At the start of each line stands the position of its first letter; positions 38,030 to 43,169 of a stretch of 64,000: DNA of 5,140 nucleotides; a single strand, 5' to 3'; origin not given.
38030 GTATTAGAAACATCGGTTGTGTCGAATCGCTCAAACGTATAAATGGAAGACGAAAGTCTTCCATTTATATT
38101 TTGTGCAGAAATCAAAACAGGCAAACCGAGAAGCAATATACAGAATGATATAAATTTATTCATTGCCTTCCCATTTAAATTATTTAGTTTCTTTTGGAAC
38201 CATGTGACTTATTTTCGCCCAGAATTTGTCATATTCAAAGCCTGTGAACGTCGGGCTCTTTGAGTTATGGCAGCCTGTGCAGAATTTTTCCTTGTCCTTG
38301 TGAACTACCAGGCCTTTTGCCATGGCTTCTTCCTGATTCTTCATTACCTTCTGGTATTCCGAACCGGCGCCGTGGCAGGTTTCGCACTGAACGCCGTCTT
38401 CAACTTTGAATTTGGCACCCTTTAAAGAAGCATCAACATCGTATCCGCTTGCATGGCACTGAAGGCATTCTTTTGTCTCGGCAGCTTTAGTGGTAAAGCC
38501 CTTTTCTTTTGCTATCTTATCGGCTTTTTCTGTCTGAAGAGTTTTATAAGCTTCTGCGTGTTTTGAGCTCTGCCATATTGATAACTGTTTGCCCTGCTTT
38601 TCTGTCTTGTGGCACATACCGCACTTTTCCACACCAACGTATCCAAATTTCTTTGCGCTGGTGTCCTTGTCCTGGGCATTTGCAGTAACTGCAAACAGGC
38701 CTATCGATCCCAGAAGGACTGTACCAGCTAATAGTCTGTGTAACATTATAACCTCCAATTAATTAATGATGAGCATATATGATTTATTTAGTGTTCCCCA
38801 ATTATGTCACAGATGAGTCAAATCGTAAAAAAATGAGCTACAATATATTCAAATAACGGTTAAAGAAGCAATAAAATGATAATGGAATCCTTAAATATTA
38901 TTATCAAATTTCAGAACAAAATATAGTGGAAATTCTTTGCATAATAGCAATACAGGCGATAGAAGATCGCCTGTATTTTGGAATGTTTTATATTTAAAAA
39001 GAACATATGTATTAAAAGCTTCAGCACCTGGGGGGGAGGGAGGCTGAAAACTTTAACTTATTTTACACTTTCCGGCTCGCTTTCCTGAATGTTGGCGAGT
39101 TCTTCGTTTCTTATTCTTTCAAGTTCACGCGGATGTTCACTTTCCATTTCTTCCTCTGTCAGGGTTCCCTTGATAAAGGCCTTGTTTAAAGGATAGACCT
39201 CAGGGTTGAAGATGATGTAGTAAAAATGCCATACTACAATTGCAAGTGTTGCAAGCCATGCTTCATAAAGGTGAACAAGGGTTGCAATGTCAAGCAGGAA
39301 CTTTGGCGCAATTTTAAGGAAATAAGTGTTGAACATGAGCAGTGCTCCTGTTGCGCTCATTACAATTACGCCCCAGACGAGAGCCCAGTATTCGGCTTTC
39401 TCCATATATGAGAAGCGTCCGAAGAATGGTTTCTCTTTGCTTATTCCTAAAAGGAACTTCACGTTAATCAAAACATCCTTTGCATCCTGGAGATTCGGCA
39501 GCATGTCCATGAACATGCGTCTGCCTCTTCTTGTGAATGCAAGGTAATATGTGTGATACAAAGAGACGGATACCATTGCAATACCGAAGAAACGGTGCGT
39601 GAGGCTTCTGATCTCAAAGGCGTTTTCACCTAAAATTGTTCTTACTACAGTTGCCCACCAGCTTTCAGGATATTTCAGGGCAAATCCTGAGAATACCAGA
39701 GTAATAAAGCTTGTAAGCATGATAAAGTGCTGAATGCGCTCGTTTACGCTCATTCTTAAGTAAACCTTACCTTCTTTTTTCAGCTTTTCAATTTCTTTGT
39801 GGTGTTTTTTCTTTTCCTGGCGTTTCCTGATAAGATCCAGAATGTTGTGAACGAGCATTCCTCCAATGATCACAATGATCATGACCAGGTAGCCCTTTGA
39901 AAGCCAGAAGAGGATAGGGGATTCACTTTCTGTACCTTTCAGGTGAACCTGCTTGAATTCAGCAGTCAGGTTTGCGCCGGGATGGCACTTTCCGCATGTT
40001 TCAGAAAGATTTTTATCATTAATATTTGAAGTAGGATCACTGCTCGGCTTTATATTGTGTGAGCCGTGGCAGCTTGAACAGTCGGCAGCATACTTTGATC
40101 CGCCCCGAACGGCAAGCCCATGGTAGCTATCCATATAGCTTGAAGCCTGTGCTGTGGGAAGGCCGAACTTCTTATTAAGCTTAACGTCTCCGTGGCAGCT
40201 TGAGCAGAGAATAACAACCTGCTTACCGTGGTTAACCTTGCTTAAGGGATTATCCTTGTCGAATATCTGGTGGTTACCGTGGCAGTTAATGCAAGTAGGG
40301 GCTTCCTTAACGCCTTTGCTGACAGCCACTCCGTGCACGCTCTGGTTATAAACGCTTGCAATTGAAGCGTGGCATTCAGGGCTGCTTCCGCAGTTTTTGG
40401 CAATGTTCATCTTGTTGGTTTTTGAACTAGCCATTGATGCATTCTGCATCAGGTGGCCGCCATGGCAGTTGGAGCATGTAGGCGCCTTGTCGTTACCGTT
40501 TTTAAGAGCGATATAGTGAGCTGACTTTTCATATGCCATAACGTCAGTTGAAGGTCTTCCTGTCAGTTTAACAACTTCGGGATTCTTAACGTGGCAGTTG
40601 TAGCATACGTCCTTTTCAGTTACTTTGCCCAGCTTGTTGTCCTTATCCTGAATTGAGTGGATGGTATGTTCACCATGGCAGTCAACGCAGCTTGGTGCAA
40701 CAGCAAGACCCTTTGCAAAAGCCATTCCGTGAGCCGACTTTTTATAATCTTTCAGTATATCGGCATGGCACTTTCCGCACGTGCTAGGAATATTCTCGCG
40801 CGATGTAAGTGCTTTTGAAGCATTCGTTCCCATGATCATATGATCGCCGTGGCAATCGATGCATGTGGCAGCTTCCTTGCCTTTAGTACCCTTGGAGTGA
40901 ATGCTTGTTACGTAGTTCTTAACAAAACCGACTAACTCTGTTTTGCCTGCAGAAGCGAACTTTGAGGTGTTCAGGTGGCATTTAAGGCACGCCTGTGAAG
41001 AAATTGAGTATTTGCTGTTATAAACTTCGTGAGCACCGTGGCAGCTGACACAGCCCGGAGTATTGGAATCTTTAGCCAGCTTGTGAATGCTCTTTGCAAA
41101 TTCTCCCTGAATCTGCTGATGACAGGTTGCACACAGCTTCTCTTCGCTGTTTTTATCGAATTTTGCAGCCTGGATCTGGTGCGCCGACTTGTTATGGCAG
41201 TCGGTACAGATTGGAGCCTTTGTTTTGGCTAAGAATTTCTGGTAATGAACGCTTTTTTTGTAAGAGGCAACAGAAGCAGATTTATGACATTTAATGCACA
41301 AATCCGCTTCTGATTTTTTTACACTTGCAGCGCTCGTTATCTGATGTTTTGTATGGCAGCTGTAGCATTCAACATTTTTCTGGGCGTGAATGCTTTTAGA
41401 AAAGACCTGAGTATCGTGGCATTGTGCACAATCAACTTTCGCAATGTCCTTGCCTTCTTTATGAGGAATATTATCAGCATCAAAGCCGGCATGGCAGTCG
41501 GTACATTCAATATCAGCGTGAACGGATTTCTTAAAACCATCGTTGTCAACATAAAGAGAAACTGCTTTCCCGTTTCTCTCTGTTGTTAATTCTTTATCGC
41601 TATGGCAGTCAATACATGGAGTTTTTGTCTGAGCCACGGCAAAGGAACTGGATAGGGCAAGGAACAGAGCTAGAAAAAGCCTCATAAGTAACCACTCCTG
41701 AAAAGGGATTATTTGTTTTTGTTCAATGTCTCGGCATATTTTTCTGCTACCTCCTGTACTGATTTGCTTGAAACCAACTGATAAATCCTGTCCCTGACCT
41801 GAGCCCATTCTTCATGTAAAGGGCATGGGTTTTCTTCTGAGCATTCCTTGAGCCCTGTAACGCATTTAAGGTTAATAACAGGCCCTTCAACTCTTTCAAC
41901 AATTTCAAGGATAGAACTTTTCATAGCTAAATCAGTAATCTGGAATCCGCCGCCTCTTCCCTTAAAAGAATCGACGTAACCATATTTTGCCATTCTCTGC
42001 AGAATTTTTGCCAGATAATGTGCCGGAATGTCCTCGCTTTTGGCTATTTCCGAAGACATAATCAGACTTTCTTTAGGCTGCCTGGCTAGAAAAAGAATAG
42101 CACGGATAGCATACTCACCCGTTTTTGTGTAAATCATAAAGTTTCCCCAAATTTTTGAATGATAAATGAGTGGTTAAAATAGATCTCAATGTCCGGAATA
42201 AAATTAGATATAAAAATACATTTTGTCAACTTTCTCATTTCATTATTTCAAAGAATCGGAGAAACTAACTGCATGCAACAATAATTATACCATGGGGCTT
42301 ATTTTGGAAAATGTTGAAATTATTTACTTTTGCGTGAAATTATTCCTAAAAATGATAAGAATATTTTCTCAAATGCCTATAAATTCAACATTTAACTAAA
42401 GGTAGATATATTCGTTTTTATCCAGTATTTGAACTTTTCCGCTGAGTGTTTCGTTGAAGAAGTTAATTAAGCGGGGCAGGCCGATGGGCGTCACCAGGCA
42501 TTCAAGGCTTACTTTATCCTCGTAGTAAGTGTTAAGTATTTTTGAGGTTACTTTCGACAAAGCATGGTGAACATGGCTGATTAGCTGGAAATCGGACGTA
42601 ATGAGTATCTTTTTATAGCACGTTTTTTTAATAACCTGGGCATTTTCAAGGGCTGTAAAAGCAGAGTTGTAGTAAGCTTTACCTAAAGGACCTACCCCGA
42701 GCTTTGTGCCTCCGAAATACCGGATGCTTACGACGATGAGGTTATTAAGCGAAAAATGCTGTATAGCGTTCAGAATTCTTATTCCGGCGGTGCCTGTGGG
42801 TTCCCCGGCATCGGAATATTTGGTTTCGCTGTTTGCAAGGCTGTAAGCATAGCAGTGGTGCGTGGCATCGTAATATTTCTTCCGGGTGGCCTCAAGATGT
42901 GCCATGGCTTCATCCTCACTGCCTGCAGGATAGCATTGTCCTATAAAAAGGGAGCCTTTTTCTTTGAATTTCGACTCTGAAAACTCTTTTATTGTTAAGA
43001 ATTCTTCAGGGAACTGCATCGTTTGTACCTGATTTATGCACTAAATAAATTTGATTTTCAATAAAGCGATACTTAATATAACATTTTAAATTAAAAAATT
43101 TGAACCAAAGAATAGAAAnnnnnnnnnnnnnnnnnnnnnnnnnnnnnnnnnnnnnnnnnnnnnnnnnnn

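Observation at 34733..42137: One operon encoding a complete candidate quinol-to-cell-surface electron conduit (Rrf2, CbcL-like fusion, tetrahaem, porin, 14-haem, lipoprotein cytochrome)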

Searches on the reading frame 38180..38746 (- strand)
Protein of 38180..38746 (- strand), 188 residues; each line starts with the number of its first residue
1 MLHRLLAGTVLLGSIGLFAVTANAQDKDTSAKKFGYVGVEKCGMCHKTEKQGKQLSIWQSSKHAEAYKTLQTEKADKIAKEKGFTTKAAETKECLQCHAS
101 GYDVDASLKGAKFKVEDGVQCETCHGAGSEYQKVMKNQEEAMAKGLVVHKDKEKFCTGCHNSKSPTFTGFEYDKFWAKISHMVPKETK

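Call 5: search_protein_families(library=pfam, proteins=[window:38180-38746:-], max_evalue=0.01)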
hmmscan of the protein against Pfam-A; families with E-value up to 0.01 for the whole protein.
window:38180-38746:- (188 aa): 8 families
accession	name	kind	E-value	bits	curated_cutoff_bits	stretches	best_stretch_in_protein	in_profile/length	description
PF13435.11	Cytochrome_C554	-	7.1e-19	69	20.8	1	41-126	1-84/84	Cytochrome c554 and c-prime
PF22113.1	Mtrc-MtrF_II-IV_dom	-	3.7e-06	27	30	1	31-163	20-166/176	Outer membrane cytochrome MtrC/MtrF-like, domains II/IV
PF14522.11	Cytochrome_C7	-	2e-05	24.7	24.8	1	112-164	6-52/67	Cytochrome c7 and related cytochrome c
PF09699.15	Paired_CXXCH_1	-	6.6e-05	23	20.6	0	115-163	4-39/41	Doubled CXXCH motif (Paired_CXXCH_1)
PF14537.11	Cytochrom_c3_2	-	0.0001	23.1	25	1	91-162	6-66/79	Cytochrome c3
PF02085.21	Cytochrom_CIII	-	0.00042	21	22.9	0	77-164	16-86/101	Class III cytochrome C family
PF00684.25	DnaJ_CXXCXGXG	-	0.0021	18.7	32.7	1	87-132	11-55/65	DnaJ central domain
PF03264.19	Cytochrom_NNT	-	0.003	17.7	24.1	0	110-161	117-165/174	NapC/NirT cytochrome c family, N-terminal region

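Call 6: search_protein_families(library=ncbifam, proteins=[window:38180-38746:-], max_evalue=0.01)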
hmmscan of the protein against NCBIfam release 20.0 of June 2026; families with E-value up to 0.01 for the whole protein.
window:38180-38746:- (188 aa): 7 families
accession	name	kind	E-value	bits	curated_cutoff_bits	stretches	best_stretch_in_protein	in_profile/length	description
NF041198.1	UshA_like_PCGU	equivalog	1.4e-16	60.2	275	1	25-164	394-513/519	UshA-like (seleno)protein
NF043010.1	Cyt554_Nsmonas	equivalog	1.5e-10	40.9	400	1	28-145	21-135/238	cytochrome c-550 CycA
TIGR01905.1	paired_CXXCH_1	subfamily_domain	3.5e-06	26.8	25.2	0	147-163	23-39/41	doubled CXXCH domain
TIGR03508.1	decahem_SO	subfamily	7.6e-06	25.6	192.2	1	92-164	3-81/258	DmsE family decaheme c-type cytochrome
NF045713.1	CxxCH_16_HmcA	equivalog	0.00012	20.8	400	1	40-140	175-265/541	sulfate respiration complex hexadecaheme cytochrome HmcA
TIGR01904.2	GSu_C4xC__C2xCH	domain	0.00028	20.6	27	0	83-138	14-69/73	CxxxxCH/CxxCH domain c-type cytochrome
NF041895.1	choice_anch_V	domain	0.0032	17.5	42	0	17-60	4-44/150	choice-of-anchor V domain-containing protein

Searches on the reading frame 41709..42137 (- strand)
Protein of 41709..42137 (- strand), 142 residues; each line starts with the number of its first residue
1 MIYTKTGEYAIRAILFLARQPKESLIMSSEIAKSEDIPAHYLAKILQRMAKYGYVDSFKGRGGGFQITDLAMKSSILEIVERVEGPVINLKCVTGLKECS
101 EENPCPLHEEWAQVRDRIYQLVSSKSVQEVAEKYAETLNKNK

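Call 5: search_protein_families(library=pfam, proteins=[window:41709-42137:-], max_evalue=0.01)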
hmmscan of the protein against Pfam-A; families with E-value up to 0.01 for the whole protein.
window:41709-42137:- (142 aa): 1 family
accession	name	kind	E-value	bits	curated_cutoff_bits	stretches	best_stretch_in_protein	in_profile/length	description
PF02082.26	Rrf2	-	1.8e-30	106.3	30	1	4-132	2-131/132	Iron-dependent Transcriptional regulator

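Call 6: search_protein_families(library=ncbifam, proteins=[window:41709-42137:-], max_evalue=0.01)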
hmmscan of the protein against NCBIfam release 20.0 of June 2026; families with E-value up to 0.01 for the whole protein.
window:41709-42137:- (142 aa): 8 families
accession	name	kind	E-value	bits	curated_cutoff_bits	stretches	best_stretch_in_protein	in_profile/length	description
TIGR00738.1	rrf2_super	superfamily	1.4e-32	112.4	73.3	1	1-131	1-131/132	Rrf2 family transcriptional regulator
TIGR02010.1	IscR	equivalog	2.7e-20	72.6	207.55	1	1-133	1-132/135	Fe-S cluster assembly transcriptional regulator IscR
TIGR02944.1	suf_reg_Xantho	equivalog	3.6e-16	59.7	110.65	1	4-129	5-129/130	SUF system Fe-S cluster assembly regulator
NF047409.1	Cys_reg_CymR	equivalog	5e-14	52.6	195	1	5-136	5-129/139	cysteine metabolism transcriptional regulator CymR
NF008110.0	PRK10857.1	equivalog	8.9e-14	51.6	275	1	1-132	1-131/164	Fe-S cluster assembly transcriptional regulator IscR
NF008886.0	PRK11920.1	equivalog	1.4e-13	50.8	193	1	1-132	1-132/153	iron-responsive transcriptional regulator RirA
NF008240.0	PRK11014.1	equivalog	1.8e-11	44.3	182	1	3-133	3-130/141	nitric oxide-sensing transcriptional repressor NsrR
NF041852.1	trans_reg_HypR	equivalog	0.00042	20.3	180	1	10-83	8-80/139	redox-sensitive transcriptional regulator HypR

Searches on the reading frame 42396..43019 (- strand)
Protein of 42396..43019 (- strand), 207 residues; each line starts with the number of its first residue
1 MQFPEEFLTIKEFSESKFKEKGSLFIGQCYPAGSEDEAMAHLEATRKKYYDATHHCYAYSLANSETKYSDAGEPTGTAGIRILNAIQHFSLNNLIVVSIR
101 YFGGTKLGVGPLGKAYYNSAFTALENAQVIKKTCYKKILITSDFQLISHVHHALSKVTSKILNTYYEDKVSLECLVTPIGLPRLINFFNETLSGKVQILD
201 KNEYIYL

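Call 41: search_protein_families(library=pfam, proteins=[window:42396-43019:-], max_evalue=0.00001)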
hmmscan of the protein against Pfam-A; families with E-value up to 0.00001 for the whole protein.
window:42396-43019:- (207 aa): 1 family
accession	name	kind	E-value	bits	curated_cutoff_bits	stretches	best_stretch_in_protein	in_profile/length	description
PF01205.25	UPF0029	-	1.4e-30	105.9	27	1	21-123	1-106/107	Uncharacterized protein family UPF0029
